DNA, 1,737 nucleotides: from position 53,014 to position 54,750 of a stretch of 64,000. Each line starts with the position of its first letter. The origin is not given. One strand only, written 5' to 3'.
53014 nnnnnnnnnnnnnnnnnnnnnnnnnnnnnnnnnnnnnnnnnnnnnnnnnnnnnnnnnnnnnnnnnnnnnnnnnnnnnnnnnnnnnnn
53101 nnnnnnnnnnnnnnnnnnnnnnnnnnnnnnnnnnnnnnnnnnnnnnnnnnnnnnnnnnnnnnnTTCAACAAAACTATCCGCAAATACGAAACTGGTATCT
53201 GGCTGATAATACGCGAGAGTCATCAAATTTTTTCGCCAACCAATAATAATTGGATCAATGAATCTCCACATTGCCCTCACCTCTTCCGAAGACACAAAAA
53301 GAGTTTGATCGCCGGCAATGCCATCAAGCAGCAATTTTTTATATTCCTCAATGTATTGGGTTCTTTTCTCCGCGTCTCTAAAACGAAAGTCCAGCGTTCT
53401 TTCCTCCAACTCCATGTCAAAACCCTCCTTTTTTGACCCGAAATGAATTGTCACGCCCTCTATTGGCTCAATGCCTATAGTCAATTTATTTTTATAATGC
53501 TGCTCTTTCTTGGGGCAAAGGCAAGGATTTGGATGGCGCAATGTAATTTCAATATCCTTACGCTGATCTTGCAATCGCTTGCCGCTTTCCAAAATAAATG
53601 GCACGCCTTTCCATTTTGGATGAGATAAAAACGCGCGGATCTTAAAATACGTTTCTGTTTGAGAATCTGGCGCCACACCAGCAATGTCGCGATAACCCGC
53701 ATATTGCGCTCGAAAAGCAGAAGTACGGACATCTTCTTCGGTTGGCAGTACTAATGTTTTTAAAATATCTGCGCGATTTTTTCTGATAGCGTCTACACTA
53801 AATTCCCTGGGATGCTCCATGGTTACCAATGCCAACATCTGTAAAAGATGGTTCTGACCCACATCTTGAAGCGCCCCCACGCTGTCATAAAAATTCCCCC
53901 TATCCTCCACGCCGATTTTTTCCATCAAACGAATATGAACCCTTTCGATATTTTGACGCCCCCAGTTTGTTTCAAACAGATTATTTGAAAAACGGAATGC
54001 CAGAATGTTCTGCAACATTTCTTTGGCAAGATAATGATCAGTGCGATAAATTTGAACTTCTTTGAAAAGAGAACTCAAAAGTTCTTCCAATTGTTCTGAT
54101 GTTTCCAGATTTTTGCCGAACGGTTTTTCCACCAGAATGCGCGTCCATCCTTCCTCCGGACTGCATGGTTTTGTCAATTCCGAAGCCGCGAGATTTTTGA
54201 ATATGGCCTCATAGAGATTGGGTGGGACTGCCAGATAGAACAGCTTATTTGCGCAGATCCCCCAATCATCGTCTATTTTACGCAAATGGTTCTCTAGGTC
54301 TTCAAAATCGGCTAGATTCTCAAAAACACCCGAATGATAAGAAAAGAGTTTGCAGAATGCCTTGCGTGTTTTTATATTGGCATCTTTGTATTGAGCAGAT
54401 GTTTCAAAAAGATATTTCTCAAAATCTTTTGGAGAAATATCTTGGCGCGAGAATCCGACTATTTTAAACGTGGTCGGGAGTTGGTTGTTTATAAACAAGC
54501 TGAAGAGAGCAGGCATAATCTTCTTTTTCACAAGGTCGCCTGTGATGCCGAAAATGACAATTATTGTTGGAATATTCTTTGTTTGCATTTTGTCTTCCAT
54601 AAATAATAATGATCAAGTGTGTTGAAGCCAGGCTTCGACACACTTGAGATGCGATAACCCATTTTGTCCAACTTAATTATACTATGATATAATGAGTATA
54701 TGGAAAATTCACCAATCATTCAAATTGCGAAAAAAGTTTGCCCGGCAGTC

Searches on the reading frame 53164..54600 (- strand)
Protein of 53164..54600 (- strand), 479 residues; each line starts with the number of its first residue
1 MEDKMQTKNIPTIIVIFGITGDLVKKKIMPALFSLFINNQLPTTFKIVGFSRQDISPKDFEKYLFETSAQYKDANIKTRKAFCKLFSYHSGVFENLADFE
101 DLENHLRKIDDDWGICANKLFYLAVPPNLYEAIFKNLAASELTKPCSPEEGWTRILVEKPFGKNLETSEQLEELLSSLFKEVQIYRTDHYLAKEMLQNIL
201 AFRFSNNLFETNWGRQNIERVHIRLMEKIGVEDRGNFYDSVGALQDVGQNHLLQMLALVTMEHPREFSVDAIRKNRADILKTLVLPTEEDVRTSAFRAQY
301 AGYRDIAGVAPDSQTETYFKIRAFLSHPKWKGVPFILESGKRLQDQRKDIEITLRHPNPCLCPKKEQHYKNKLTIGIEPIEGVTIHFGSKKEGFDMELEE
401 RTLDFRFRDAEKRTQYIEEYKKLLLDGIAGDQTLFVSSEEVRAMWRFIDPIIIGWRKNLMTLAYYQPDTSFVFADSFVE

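Call 37: find_homologous_proteins(query=window:53164-54600:-, max_evalue=1e-50)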
Query window:53164-54600:- (479 aa): 5383 proteins with E <= 1e-50 among 8000 candidates; the best 120 are listed.
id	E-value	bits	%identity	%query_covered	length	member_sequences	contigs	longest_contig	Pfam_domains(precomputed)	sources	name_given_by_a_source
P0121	0.0e+0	1090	100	99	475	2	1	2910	PF02781.22,PF00479.29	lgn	-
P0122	7.5e-208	709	64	100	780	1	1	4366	PF02781.22,PF03446.22,PF00393.25,PF00479.29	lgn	-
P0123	7.8e-205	699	62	99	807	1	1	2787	PF02781.22,PF03446.22,PF02826.26,PF00393.25,PF00479.29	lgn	-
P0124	9.7e-201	686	63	97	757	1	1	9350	PF02781.22,PF03446.22,PF00393.25,PF00479.29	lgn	-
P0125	5.8e-199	680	63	98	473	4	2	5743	PF02781.22,PF00479.29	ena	-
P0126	6.2e-198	677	62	97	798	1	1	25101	PF02781.22,PF03446.22,PF00393.25,PF00479.29,PF03807.24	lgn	-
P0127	7.3e-198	676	62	98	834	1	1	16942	PF02781.22,PF03446.22,PF02826.26,PF00393.25,PF00479.29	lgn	-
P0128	2.8e-197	674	61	99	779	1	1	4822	PF02781.22,PF03446.22,PF00393.25,PF00479.29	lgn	-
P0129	3.8e-197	674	61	99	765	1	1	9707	PF02781.22,PF03446.22,PF00393.25,PF00479.29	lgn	-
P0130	4.7e-197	674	63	96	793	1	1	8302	PF02781.22,PF03446.22,PF02826.26,PF00393.25,PF00479.29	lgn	-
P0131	4.9e-197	674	61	97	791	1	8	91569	PF02781.22,PF03446.22,PF00393.25,PF00479.29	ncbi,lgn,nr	ncbi:MAG: glucose-6-phosphate dehydrogenase [Candidatus Harrisonbacteria bacterium]|nr:glucose-6-pho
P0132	3.4e-196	671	61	99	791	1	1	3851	PF02781.22,PF03446.22,PF00393.25,PF00479.29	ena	-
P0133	6.9e-196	670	63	97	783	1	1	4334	PF02781.22,PF03446.22,PF02826.26,PF00393.25,PF00479.29,PF03807.24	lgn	-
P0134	1.9e-194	665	62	97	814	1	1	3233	PF02781.22,PF03446.22,PF02826.26,PF00393.25,PF00479.29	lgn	-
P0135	2.8e-194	664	60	99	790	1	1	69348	PF02781.22,PF03446.22,PF02826.26,PF00393.25,PF00479.29,PF03807.24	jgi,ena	-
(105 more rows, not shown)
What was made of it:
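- The nearest zwf relative is 64% identical (call 37).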
